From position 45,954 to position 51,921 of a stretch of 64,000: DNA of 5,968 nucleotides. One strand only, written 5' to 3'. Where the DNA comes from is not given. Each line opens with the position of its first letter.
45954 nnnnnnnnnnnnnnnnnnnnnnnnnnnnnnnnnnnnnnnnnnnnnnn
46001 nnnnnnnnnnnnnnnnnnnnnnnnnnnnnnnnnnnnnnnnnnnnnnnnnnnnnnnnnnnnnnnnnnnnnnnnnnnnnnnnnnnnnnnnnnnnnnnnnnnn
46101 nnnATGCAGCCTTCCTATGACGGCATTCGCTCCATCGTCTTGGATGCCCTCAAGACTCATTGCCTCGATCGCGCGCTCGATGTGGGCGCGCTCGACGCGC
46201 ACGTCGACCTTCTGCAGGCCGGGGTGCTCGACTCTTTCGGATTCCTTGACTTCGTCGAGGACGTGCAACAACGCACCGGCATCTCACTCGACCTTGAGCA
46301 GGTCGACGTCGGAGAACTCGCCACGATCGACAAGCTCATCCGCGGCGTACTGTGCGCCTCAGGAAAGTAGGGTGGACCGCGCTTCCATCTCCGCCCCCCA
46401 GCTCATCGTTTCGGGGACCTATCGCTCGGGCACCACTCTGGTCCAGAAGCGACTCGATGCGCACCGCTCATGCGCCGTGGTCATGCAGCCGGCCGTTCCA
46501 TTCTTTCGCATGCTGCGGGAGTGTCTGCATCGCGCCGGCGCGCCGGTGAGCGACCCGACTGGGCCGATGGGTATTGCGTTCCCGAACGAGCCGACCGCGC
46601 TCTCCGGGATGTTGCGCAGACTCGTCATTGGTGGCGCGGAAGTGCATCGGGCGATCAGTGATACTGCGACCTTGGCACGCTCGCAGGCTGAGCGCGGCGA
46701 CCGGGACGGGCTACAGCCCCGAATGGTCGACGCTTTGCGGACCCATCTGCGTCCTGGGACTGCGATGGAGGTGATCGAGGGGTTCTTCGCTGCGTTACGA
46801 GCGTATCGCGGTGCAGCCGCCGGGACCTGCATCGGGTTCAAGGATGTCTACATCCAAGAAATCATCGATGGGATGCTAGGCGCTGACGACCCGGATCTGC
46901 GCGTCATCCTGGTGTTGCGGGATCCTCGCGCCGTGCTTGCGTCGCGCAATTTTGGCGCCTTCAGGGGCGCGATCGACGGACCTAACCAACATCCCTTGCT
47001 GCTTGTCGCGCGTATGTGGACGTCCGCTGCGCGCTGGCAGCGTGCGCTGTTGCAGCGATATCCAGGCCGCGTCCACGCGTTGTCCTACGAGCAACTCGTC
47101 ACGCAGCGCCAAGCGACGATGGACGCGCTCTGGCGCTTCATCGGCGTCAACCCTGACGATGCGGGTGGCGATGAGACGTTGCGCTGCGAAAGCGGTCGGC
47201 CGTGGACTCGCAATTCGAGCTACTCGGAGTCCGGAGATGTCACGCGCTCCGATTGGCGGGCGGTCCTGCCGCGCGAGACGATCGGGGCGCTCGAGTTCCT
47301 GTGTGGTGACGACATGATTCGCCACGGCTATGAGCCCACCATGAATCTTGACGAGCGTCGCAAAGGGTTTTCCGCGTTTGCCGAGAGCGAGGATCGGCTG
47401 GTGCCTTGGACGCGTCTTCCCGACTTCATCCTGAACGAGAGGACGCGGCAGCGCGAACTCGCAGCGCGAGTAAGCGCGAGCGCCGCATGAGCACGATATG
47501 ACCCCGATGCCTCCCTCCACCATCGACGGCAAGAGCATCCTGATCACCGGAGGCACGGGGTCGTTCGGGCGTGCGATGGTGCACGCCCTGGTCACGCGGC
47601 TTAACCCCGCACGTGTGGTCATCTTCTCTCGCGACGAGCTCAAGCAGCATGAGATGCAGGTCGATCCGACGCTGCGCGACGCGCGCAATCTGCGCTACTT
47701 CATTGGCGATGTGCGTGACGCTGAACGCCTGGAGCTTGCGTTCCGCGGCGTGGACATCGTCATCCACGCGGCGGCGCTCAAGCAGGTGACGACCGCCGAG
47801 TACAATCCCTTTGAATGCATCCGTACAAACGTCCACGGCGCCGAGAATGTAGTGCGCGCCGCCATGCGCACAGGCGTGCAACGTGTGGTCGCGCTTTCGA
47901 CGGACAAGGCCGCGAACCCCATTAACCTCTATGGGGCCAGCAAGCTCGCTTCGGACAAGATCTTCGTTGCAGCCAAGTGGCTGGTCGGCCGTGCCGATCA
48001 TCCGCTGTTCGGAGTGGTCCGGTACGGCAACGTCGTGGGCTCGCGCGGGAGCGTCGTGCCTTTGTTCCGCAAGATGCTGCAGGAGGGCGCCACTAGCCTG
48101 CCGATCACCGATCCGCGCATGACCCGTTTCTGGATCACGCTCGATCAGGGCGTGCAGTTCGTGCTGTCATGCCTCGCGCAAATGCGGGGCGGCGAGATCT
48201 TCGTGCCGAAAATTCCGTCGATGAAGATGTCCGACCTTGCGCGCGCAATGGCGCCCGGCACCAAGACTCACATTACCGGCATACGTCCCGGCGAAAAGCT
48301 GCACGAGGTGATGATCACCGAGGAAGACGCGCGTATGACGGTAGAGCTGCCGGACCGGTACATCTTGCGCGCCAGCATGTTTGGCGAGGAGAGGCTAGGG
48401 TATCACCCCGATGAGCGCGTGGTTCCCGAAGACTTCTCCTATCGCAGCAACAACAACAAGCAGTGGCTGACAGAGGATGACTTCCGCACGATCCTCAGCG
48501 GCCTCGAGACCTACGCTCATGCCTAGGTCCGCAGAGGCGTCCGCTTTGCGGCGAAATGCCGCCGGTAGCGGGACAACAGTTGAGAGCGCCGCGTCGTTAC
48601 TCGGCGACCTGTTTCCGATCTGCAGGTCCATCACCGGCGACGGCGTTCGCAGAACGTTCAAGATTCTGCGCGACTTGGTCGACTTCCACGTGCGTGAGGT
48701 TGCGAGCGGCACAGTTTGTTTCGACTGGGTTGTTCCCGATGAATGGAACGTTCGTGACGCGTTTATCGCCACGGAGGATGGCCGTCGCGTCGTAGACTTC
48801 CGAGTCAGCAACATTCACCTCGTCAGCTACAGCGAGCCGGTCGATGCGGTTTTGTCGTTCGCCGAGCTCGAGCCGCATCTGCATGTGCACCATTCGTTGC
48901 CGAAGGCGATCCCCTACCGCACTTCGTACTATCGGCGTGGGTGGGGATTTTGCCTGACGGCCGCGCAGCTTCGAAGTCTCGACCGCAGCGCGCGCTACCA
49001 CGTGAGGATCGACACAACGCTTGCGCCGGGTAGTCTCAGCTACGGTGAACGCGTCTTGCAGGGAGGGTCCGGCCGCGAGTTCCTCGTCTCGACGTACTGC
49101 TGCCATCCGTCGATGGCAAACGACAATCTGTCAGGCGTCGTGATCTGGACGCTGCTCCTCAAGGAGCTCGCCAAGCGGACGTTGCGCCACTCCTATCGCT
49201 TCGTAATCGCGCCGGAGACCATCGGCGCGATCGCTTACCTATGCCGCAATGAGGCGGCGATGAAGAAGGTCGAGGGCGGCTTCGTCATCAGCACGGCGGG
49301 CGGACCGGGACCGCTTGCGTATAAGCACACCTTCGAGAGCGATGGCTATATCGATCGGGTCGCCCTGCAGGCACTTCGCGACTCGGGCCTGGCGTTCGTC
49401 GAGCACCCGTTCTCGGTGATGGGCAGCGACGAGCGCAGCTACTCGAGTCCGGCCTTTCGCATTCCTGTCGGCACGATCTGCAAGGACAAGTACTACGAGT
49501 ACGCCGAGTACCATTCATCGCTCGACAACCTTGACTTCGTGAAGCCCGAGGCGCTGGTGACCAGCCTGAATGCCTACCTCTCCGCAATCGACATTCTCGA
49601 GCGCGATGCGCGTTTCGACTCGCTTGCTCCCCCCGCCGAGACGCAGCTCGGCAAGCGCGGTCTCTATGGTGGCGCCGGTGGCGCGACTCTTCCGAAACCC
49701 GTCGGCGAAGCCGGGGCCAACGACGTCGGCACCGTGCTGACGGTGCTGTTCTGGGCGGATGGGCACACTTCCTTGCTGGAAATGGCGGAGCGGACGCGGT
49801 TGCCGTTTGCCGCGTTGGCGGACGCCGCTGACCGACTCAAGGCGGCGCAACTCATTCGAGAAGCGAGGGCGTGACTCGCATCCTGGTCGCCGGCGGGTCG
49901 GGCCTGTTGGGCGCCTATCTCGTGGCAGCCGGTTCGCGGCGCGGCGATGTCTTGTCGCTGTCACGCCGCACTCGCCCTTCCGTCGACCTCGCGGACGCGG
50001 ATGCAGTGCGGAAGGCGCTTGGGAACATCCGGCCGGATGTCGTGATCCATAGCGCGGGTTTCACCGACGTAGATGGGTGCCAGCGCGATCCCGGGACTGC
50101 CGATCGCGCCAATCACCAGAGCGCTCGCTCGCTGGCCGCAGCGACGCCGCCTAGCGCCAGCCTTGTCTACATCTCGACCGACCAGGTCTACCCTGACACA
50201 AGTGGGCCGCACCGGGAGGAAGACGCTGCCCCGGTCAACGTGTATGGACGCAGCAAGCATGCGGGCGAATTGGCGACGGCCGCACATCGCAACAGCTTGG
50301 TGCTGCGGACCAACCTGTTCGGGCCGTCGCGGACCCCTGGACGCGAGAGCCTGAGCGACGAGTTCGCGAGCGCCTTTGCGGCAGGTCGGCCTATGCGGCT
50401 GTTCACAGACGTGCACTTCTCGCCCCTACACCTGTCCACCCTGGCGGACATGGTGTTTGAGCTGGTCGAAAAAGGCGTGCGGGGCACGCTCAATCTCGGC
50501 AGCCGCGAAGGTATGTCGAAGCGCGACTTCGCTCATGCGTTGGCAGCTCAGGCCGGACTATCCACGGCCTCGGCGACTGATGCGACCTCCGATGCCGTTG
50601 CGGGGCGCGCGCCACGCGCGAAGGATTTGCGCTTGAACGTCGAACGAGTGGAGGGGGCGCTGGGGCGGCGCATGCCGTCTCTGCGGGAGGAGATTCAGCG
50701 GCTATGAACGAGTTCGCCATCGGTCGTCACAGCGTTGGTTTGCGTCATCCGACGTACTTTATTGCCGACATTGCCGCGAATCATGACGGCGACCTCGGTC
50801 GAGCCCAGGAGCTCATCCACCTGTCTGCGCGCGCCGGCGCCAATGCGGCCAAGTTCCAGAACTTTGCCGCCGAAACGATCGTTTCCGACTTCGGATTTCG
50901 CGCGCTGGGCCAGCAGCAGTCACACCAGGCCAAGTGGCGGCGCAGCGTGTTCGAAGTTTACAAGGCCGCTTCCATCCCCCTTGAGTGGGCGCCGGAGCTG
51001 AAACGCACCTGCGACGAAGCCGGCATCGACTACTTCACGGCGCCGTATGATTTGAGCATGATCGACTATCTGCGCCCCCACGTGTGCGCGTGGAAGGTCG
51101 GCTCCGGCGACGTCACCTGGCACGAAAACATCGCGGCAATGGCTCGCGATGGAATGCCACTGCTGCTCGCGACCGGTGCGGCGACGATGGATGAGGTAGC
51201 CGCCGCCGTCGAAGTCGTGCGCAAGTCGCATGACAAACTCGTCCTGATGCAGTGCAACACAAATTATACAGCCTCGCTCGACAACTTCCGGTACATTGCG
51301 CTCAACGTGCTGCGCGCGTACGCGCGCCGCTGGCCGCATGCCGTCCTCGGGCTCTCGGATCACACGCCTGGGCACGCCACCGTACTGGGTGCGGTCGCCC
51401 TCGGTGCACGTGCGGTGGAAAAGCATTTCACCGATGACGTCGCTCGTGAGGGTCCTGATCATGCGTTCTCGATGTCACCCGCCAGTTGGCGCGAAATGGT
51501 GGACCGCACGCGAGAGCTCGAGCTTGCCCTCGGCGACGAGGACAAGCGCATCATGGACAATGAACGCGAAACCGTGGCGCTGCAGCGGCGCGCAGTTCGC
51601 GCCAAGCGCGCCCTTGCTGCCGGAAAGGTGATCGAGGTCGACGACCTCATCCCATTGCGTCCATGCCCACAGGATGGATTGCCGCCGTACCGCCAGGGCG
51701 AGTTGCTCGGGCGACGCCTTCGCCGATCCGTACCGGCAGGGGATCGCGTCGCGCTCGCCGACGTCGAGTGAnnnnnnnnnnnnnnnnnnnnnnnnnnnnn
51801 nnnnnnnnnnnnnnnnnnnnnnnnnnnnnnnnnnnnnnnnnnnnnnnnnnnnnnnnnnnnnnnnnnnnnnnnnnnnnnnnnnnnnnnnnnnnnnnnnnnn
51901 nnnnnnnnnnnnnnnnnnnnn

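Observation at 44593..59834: Split Dlt-like acyl/aminoacylation system (DltA/DltC-like and MBOAT/DltD-like) in an alphaproteobacterial capsule locus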

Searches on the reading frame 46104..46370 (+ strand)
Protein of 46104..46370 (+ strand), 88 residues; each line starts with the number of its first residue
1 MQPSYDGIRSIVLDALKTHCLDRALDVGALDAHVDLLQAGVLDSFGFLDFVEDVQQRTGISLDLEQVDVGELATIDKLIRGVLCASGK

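Call 5: search_protein_families(library=pfam, proteins=[window:46104-46370:+], max_evalue=0.01)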
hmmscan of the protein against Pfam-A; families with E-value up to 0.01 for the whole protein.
window:46104-46370:+ (88 aa): 1 family
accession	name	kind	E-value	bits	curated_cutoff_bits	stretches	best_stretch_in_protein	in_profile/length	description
PF00550.31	PP-binding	-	4.2e-05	24.1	20.8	1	25-79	11-64/67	Phosphopantetheine attachment site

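Call 7: search_protein_families(library=ncbifam, proteins=[window:46104-46370:+], max_evalue=0.001)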
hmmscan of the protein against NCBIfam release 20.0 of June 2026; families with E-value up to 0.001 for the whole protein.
window:46104-46370:+ (88 aa): 2 families
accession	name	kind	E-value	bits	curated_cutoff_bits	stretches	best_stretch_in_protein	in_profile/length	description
NF003464.0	PRK05087.1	equivalog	7.2e-06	25.9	68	1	9-82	4-74/78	D-alanine--poly(phosphoribitol) ligase subunit DltC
TIGR01688.1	dltC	equivalog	0.0002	21.4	52.35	1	30-80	19-69/73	D-alanine--poly(phosphoribitol) ligase subunit 2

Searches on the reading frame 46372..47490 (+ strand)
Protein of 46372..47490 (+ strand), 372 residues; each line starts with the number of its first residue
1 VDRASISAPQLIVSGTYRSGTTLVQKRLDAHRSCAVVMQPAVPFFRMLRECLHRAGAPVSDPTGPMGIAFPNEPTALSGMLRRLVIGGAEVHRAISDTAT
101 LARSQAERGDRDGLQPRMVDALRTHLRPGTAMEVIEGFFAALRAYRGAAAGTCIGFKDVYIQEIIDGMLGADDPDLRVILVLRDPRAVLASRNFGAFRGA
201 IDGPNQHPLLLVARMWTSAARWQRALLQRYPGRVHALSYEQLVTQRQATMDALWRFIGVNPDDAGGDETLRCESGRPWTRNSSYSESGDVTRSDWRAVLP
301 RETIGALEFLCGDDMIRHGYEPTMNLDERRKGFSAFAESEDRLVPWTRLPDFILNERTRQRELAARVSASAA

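Call 5: search_protein_families(library=pfam, proteins=[window:46372-47490:+], max_evalue=0.01)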
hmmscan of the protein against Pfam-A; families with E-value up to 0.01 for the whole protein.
window:46372-47490:+ (372 aa): 2 families
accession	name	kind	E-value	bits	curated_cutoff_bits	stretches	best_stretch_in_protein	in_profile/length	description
PF13469.12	Sulfotransfer_3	-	1.2e-13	52.3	27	1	174-260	123-213/216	Sulfotransferase family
PF00685.33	Sulfotransfer_1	-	1.3e-09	38.3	22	1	173-261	88-183/255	Sulfotransferase domain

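Call 7: search_protein_families(library=ncbifam, proteins=[window:46372-47490:+], max_evalue=0.001)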
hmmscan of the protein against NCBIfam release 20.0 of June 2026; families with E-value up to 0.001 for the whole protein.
window:46372-47490:+ (372 aa): 0 families

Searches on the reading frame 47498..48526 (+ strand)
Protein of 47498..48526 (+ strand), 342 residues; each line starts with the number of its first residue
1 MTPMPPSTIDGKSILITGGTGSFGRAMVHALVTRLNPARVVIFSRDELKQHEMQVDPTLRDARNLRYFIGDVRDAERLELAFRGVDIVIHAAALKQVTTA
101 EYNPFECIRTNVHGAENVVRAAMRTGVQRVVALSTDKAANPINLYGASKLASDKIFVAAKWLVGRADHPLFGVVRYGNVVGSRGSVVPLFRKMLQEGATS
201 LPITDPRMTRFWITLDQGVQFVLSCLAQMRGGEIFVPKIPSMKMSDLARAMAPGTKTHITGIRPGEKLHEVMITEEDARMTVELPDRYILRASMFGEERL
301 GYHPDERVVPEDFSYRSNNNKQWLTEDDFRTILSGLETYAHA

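Call 5: search_protein_families(library=pfam, proteins=[window:47498-48526:+], max_evalue=0.01)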
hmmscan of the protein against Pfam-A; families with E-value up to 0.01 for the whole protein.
window:47498-48526:+ (342 aa): 11 families
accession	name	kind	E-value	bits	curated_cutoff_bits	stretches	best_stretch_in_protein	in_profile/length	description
PF02719.21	Polysacc_synt_2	-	2.7e-97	325.9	20.2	1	14-290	1-291/293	Polysaccharide biosynthesis protein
PF01370.27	Epimerase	-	1.8e-22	80.3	20.9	1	14-234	1-236/240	NAD dependent epimerase/dehydratase family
PF01073.25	3Beta_HSD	-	1.2e-17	64.3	22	1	15-141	1-122/280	3-beta hydroxysteroid dehydrogenase/isomerase family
PF16363.11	GDP_Man_Dehyd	-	3.1e-13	50.3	27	1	15-137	1-131/332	GDP-mannose 4,6 dehydratase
PF04321.23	RmlD_sub_bind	-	5.1e-12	45.9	27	1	13-158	2-138/287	RmlD substrate binding domain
PF13460.12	NAD_binding_10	-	6.1e-12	46.2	27.2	1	18-140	1-103/184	NAD(P)H-binding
PF05368.20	NmrA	-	7.2e-08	32.8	27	1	12-131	3-103/298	NmrA-like family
PF07993.18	NAD_binding_4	-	2.2e-07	30.8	20.1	1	16-141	1-142/258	Male sterility protein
PF00106.31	adh_short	-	2.6e-07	30.7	26.6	1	12-153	1-157/195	short chain dehydrogenase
PF08659.16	KR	-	3.8e-06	27.4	22.6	1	14-100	3-97/180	KR domain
PF03435.24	Sacchrp_dh_NADP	-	0.0079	17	25.1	0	14-93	1-77/129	Saccharopine dehydrogenase NADP binding domain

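Call 7: search_protein_families(library=ncbifam, proteins=[window:47498-48526:+], max_evalue=0.001)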
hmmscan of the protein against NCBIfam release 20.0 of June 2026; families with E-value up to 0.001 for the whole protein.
window:47498-48526:+ (342 aa): 37 families (the best 25 are shown)
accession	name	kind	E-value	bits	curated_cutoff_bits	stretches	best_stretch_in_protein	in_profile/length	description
TIGR03589.1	PseB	equivalog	5.4e-146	485.6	407.75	1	9-332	2-323/324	UDP-N-acetylglucosamine 4,6-dehydratase (inverting)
TIGR04130.1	FnlA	equivalog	6.2e-67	225.9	730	1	10-293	3-285/337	UDP-N-acetylglucosamine 4,6-dehydratase/5-epimerase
TIGR04180.1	EDH_00030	hypoth_equivalog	2e-15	56.6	475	1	14-137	1-123/297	NAD-dependent 4,6-dehydratase LegB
TIGR01179.1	galE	equivalog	1.8e-14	53.3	262.3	1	14-183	2-180/332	UDP-glucose 4-epimerase GalE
TIGR03466.1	HpnA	hypoth_equivalog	2.4e-14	52.9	367.65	1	13-136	2-114/327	hopanoid-associated sugar epimerase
TIGR01214.1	rmlD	equivalog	6.4e-12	45.2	224.05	1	14-154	2-133/285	dTDP-4-dehydrorhamnose reductase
NF042422.1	oxyalk_red_OleD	equivalog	1.2e-11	44.6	580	1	14-136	3-111/329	2-alkyl-3-oxoalkanoate reductase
TIGR01181.1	dTDP_gluc_dehyt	equivalog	1.5e-11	44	365.1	1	14-138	2-128/321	dTDP-glucose 4,6-dehydratase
TIGR02622.1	CDP_4_6_dhtase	equivalog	2.9e-11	43.1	278.45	1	10-138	3-132/352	CDP-glucose 4,6-dehydratase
NF041293.1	G6PDh_Azf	equivalog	2.5e-10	40.2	400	1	12-139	3-119/252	NAD-dependent glucose-6-phosphate dehydrogenase Azf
TIGR02197.1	heptose_epim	equivalog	1.1e-09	38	274.6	1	14-183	1-174/316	ADP-glyceromanno-heptose 6-epimerase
NF052578.1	StrlDmthSdmBMthl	equivalog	1.2e-09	38.4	600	1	14-149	3-126/328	sterol demethylase protein SdmB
NF042423.1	oxyalk_red_Shew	equivalog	4e-09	36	580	1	12-136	9-119/331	2-alkyl-3-oxoalkanoate reductase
NF005539.0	PRK07201.1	equivalog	4e-07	29.1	549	1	14-125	3-115/657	SDR family oxidoreductase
NF058621.1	DiazavRedAvaA7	equivalog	5.1e-07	29.6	400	1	14-142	3-121/304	3-diazoavenalumate denitrifying reductase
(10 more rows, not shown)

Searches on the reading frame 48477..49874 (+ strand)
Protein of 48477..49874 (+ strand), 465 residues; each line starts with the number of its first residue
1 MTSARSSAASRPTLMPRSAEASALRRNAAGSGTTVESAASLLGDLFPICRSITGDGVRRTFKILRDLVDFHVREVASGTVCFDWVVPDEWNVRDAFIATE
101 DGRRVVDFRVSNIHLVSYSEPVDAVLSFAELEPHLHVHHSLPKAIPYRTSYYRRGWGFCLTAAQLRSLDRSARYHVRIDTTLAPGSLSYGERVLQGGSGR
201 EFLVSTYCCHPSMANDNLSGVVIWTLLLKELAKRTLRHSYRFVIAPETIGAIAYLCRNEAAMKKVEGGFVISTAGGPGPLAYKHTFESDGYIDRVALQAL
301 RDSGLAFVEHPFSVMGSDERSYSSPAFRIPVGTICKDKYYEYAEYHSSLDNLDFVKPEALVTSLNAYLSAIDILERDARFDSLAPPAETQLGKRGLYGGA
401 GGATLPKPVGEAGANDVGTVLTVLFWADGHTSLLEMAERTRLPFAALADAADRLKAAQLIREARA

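Call 5: search_protein_families(library=pfam, proteins=[window:48477-49874:+], max_evalue=0.01)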
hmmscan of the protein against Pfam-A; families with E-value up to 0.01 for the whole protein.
window:48477-49874:+ (465 aa): 3 families
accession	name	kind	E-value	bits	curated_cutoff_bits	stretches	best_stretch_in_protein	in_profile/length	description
PF16254.10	DUF4910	-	1.2e-85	286.7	26.6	1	41-377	3-247/247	Domain of unknown function (DUF4910)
PF09940.16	DUF2172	-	7.9e-32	109.9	27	1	89-181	1-92/92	Domain of unknown function (DUF2172)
PF16221.11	HTH_47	-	1.9e-15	56.6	27.1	1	382-461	5-77/78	winged helix-turn-helix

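Call 7: search_protein_families(library=ncbifam, proteins=[window:48477-49874:+], max_evalue=0.001)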
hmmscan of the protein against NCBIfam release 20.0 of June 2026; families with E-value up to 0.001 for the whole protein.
window:48477-49874:+ (465 aa): 0 families

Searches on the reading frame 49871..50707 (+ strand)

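Call 5: search_protein_families(library=pfam, proteins=[window:49871-50707:+], max_evalue=0.01)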
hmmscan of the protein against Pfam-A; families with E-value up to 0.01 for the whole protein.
window:49871-50707:+ (278 aa): 6 families
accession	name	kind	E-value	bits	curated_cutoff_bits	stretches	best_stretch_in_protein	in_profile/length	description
PF04321.23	RmlD_sub_bind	-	1.4e-43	149.5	27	1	3-277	2-280/287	RmlD substrate binding domain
PF01370.27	Epimerase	-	5.2e-23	82.2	20.9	1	4-180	1-204/240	NAD dependent epimerase/dehydratase family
PF16363.11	GDP_Man_Dehyd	-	2.4e-08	34.3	27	1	37-143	58-171/332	GDP-mannose 4,6 dehydratase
PF02719.21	Polysacc_synt_2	-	2.6e-06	27.3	20.2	1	39-142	62-155/293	Polysaccharide biosynthesis protein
PF01073.25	3Beta_HSD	-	0.00017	21.2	22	1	29-131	43-152/280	3-beta hydroxysteroid dehydrogenase/isomerase family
PF07993.18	NAD_binding_4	-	0.0051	16.4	20.1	0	56-142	90-194/258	Male sterility protein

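Call 7: search_protein_families(library=ncbifam, proteins=[window:49871-50707:+], max_evalue=0.001)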
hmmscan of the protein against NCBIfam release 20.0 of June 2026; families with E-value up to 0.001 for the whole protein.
window:49871-50707:+ (278 aa): 9 families
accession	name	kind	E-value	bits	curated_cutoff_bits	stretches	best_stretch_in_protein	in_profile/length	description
TIGR01214.1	rmlD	equivalog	2.4e-40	138.4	224.05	1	3-277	1-280/285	dTDP-4-dehydrorhamnose reductase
NF007440.0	PRK09987.1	equivalog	1.7e-16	60.4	308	1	3-148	2-152/299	dTDP-4-dehydrorhamnose reductase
TIGR01179.1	galE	equivalog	1.1e-08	34.3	262.3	1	38-133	54-153/332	UDP-glucose 4-epimerase GalE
TIGR01181.1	dTDP_gluc_dehyt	equivalog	2.5e-07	30.1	365.1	1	37-149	56-175/321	dTDP-glucose 4,6-dehydratase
TIGR02622.1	CDP_4_6_dhtase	equivalog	4.8e-06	26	278.45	1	36-145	59-174/352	CDP-glucose 4,6-dehydratase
TIGR02197.1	heptose_epim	equivalog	1.9e-05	24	274.6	1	4-131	1-144/316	ADP-glyceromanno-heptose 6-epimerase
NF058621.1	DiazavRedAvaA7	equivalog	5e-05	23.1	400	1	3-63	2-73/304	3-diazoavenalumate denitrifying reductase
NF047922.1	GDPFucSynFcl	equivalog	6.3e-05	22.6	500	0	2-62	3-61/308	GDP-L-fucose synthase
NF042422.1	oxyalk_red_OleD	equivalog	6.5e-05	22.4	580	1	3-148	2-154/329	2-alkyl-3-oxoalkanoate reductase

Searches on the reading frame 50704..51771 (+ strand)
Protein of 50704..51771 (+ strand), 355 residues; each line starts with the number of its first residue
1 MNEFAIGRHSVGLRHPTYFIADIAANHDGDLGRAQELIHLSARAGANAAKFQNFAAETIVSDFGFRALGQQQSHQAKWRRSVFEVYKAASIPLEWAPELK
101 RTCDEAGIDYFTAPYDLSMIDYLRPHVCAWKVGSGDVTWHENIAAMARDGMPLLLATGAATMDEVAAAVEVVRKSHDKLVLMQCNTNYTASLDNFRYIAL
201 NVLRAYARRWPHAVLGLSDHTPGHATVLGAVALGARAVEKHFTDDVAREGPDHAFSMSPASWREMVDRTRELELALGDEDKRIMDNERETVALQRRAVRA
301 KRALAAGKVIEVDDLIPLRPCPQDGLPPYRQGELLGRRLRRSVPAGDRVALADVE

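Call 5: search_protein_families(library=pfam, proteins=[window:50704-51771:+], max_evalue=0.01)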
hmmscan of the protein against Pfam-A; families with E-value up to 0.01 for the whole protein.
window:50704-51771:+ (355 aa): 2 families
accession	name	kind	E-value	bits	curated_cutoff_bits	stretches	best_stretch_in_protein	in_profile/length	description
PF03102.20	NeuB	-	3.4e-66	223.6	22.1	1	37-280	1-240/241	NeuB family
PF08666.17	SAF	-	1.3e-06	29.3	21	1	296-354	2-62/63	SAF domain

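Call 7: search_protein_families(library=ncbifam, proteins=[window:50704-51771:+], max_evalue=0.001)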
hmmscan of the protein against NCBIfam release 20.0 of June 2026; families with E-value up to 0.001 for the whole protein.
window:50704-51771:+ (355 aa): 2 families
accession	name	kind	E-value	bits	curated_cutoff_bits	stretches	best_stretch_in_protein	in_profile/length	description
TIGR03569.1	NeuB_NnaB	equivalog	4.1e-73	246.3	399.65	1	17-347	1-327/329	N-acetylneuraminate synthase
TIGR03586.1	PseI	equivalog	5.3e-64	216.5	340.25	1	17-348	2-326/327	pseudaminic acid synthase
